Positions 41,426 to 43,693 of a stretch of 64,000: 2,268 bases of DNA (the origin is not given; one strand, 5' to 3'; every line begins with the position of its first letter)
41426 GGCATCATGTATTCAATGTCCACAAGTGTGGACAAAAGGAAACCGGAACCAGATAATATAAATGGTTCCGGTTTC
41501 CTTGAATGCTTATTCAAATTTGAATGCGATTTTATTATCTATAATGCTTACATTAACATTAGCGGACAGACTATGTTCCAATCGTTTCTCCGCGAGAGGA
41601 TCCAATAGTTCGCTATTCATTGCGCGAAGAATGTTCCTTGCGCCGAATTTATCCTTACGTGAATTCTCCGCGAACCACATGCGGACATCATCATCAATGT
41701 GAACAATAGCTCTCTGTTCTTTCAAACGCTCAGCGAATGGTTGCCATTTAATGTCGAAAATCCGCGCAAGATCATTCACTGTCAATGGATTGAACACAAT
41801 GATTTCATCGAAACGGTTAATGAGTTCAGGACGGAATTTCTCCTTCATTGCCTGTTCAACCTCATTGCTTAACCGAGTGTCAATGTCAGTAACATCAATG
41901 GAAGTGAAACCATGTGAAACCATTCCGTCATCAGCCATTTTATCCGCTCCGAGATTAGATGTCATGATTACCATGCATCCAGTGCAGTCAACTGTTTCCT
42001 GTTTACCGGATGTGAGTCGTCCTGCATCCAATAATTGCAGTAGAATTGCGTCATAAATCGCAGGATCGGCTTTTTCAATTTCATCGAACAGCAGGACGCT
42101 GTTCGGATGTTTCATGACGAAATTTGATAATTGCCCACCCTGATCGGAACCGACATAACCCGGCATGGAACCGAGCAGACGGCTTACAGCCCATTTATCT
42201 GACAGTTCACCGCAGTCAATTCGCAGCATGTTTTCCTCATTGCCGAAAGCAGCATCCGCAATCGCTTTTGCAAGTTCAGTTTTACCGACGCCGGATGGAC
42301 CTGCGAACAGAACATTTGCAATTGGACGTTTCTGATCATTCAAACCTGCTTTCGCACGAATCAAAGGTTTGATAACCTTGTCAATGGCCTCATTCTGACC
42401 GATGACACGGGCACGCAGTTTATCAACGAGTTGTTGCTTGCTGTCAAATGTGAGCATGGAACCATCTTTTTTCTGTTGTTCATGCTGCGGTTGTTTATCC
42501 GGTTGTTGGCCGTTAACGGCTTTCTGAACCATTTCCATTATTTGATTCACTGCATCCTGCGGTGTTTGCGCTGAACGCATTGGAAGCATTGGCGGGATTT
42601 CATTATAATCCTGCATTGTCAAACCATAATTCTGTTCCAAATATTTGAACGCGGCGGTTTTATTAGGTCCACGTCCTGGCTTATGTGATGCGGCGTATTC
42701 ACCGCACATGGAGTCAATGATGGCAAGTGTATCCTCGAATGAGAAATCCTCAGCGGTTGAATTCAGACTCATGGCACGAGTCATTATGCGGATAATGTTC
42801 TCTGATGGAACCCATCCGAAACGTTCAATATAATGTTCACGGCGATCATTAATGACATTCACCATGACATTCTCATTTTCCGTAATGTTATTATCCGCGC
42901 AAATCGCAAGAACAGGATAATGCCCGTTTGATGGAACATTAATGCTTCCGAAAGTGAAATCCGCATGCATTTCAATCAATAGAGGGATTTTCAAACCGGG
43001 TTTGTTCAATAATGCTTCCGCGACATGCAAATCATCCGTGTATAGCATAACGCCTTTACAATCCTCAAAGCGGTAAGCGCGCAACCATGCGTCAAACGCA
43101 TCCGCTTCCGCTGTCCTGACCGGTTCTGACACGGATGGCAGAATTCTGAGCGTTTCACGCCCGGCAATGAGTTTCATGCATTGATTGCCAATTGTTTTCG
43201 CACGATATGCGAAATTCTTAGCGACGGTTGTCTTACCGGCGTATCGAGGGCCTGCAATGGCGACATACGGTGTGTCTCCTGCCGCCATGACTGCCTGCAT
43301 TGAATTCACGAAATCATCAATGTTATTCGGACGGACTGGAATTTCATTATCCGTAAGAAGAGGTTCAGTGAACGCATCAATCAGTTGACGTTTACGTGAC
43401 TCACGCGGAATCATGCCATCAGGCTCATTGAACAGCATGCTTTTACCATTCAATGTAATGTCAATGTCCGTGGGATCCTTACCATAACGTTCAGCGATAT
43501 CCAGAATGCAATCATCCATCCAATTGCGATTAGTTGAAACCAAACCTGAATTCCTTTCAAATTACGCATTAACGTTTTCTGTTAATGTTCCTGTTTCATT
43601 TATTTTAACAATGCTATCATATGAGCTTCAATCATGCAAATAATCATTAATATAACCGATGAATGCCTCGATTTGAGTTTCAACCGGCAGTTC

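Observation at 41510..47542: Operon of four acidic ORFans ending in a Clp-type AAA+ ATPase with an unusual N-terminal P-loop domain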

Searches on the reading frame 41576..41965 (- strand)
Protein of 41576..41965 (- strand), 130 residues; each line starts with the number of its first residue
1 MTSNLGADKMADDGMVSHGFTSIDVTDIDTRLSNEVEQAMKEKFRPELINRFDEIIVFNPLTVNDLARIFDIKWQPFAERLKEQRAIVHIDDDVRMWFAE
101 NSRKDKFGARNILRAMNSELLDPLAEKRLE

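Call 97: search_solved_structures(query=window:41576-41965:-, max_evalue=0.00001, show_alignments=5)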
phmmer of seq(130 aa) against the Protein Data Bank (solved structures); distinct sequences matched with E-value up to 0.00001: 41.
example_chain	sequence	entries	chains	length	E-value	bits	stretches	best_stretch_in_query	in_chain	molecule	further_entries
4fcv_A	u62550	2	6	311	6.5e-15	58.7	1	31-129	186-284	Chaperone protein ClpB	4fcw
4lj8_A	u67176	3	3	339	6.7e-15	58.6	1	31-129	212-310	Chaperone protein ClpB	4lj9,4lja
4lj4_A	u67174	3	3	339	6.8e-15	58.6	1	31-129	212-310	Chaperone protein ClpB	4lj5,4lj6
4lj7_A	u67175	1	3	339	6.8e-15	58.6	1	31-129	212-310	Chaperone protein ClpB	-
4fct_A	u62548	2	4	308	1.5e-14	57.4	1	31-129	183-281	Chaperone protein ClpB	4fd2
5ofo_C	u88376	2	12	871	2.1e-14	57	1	34-128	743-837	Chaperone protein ClpB,ATP-dependent Clp protease ATP-binding subunit ClpA,Chaperone prote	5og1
4ciu_A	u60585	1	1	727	4.2e-14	56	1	36-128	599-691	CHAPERONE PROTEIN CLPB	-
4d2q_A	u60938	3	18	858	5.9e-14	55.6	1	36-128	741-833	CLPB | CHAPERONE PROTEIN CLPB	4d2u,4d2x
6rn2_A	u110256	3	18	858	6.3e-14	55.5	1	36-128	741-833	Chaperone protein ClpB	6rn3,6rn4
6qs4_A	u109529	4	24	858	6.7e-14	55.4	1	36-128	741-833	Chaperone protein ClpB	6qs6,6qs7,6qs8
6oax_C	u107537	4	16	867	6.7e-14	55.4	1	36-128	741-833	Hyperactive disaggregase ClpB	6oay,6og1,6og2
6og3_E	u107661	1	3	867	6.9e-14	55.3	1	36-128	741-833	Hyperactive disaggregase ClpB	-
6em8_A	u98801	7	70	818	9.3e-14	54.9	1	1-127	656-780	ATP-dependent Clp protease ATP-binding subunit ClpC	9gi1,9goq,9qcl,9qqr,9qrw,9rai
6em9_A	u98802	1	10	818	9.3e-14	54.9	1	1-127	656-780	ATP-dependent Clp protease ATP-binding subunit ClpC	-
1qvr_A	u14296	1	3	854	1.7e-13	54.1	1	31-129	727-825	ClpB protein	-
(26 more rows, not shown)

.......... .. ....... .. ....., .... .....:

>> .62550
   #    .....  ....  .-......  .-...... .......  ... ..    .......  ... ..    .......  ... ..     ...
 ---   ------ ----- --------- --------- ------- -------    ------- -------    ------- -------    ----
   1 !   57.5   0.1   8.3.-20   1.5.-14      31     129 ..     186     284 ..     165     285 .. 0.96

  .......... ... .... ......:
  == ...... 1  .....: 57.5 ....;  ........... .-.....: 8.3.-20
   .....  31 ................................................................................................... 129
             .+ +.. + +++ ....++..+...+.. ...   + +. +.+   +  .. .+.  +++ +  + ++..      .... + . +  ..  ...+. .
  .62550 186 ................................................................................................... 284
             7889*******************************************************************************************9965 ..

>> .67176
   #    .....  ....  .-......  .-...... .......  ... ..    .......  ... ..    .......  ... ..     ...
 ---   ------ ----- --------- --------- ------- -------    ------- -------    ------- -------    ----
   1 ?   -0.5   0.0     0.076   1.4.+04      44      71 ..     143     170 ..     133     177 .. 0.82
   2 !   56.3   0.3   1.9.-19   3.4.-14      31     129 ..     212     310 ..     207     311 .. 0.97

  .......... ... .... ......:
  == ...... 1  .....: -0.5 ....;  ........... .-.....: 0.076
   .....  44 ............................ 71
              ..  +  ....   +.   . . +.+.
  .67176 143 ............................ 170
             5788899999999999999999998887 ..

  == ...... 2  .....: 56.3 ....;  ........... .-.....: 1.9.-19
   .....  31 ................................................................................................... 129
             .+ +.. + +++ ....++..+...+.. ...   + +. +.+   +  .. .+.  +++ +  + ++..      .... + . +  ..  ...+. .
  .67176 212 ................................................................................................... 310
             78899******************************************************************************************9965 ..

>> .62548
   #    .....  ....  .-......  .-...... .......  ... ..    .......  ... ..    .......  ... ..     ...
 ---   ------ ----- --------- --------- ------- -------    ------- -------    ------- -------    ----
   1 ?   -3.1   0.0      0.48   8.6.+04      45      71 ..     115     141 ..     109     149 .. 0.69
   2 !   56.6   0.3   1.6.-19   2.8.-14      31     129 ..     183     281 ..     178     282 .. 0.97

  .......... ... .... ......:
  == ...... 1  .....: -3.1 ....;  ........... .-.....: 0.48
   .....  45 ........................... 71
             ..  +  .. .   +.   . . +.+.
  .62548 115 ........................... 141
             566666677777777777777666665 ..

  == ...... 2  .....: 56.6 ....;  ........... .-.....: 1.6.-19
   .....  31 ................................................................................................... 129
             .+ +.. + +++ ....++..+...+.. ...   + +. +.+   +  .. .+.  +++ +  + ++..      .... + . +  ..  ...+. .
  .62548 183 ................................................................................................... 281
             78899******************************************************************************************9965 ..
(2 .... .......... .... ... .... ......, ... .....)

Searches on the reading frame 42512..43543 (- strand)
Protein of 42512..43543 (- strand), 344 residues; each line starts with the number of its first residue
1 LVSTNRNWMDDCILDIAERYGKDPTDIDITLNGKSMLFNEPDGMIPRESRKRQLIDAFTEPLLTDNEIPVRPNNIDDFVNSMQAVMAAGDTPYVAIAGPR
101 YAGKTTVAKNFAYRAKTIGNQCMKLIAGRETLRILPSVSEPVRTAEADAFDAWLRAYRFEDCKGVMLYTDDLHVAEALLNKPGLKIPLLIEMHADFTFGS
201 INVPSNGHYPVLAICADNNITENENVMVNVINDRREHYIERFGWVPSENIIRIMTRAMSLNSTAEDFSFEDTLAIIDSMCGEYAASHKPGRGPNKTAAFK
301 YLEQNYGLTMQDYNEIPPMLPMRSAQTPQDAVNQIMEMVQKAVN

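Call 16: search_solved_structures(query=A2, max_evalue=10, show_alignments=3)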
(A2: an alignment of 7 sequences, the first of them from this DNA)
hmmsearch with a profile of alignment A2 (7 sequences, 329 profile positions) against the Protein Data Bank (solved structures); distinct sequences matched with E-value up to 10: 23.
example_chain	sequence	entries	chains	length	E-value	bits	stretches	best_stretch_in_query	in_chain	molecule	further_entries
4ciu_A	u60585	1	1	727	0.0054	18.9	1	95-134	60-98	CHAPERONE PROTEIN CLPB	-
6og3_E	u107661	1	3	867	0.0061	18.7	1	92-134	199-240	Hyperactive disaggregase ClpB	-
6oax_C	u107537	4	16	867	0.0062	18.7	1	92-134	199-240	Hyperactive disaggregase ClpB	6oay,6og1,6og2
4d2q_A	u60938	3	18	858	0.0064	18.6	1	93-134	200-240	CLPB | CHAPERONE PROTEIN CLPB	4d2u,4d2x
6qs4_A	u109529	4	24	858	0.0064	18.6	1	93-134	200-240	Chaperone protein ClpB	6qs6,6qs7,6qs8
6rn2_A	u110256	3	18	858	0.0065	18.6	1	93-134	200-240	Chaperone protein ClpB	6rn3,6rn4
5ofo_C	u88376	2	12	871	0.0067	18.6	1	93-134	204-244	Chaperone protein ClpB,ATP-dependent Clp protease ATP-binding subunit ClpA,Chaperone prote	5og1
1jbk_A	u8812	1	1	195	0.062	15.4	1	95-134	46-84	CLPB PROTEIN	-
3j3s_A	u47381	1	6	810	0.16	14.1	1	95-134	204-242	Negative regulator of genetic competence ClpC/MecB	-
8yo0_A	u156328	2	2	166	0.16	14.1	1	95-177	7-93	Ras-related protein Rab-23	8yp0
3j3t_A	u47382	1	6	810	0.17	13.9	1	95-134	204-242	Negative regulator of genetic competence ClpC/MecB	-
3j3r_A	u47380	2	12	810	0.17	13.9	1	95-134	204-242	Negative regulator of genetic competence ClpC/MecB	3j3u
7abr_A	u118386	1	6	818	0.17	13.9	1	95-134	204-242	Negative regulator of genetic competence ClpC/MecB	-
3pxi_A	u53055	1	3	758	0.2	13.7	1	95-134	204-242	Negative regulator of genetic competence ClpC/MecB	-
8tw7_4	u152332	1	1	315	0.73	11.9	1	78-116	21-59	Replication factor C subunit 4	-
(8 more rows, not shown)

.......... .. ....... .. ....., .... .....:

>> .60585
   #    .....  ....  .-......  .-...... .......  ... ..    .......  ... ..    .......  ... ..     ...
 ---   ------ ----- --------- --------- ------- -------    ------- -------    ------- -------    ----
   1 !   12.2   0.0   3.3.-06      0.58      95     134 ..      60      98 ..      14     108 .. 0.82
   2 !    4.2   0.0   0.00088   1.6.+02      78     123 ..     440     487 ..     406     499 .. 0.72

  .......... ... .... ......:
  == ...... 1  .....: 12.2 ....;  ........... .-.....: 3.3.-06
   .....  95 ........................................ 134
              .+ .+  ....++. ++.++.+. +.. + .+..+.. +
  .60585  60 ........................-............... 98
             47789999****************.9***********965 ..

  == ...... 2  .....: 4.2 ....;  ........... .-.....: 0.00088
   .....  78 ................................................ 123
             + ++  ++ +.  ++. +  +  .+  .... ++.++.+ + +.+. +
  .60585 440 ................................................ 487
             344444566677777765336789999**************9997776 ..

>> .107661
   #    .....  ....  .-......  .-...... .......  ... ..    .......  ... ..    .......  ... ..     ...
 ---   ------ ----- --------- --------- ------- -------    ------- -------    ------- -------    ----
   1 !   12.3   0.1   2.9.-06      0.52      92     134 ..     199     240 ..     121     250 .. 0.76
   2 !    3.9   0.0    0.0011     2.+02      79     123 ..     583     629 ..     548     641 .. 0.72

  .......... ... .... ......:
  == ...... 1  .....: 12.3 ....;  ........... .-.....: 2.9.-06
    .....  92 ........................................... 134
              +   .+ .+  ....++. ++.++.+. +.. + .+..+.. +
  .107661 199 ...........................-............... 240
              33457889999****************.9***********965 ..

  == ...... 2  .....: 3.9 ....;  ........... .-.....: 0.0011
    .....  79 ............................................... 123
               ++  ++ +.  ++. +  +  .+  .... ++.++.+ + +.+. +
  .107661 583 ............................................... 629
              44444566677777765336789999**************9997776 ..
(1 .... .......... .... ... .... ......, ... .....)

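Call 17: find_related_loci(query=A2, collection=genome_contigs, flank=10000)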
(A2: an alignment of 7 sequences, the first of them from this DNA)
Query A2 (330 aa) in genome_contigs; peptide patterns used: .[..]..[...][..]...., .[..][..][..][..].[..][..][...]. (x = any residue, [..] = any of these).
67 stretches matched a pattern, but none encodes a relative of the query by tblastn (E <= 1e-3).

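Call 20: find_related_loci(query=A2, collection=metagenome_contigs, flank=10000)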
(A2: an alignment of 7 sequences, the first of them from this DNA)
Query A2 (330 aa) in metagenome_contigs; peptide patterns used: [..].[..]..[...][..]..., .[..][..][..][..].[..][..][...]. (x = any residue, [..] = any of these).
82 stretches matched a pattern; 3 encode a relative of the query (tblastn E <= 1e-3); 3 distinct loci.
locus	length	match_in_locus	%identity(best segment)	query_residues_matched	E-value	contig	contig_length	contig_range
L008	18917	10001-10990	99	1-330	0e+0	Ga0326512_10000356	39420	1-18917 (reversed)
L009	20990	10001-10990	99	1-330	0e+0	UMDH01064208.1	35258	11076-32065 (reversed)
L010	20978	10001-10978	49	1-325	5e-110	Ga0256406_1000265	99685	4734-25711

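Call 21: find_related_loci(query=A2, collection=viral_contigs, flank=10000)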
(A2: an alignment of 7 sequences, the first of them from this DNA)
Query A2 (330 aa) in viral_contigs; peptide patterns used: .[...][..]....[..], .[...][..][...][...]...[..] (x = any residue, [..] = any of these).
34 stretches matched a pattern, but none encodes a relative of the query by tblastn (E <= 1e-3).

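Call 90: search_dna_similar(query=window:42512-43543:-, collection=phages, mode=protein, max_evalue=0.001, max_rows=8)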
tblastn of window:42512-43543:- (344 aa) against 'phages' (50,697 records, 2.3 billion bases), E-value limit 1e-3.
No match.

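Call 91: search_dna_similar(query=window:42512-43543:-, collection=plasmids, mode=protein, max_evalue=0.001, max_rows=8)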
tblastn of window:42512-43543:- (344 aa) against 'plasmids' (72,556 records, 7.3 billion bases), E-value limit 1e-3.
No match.
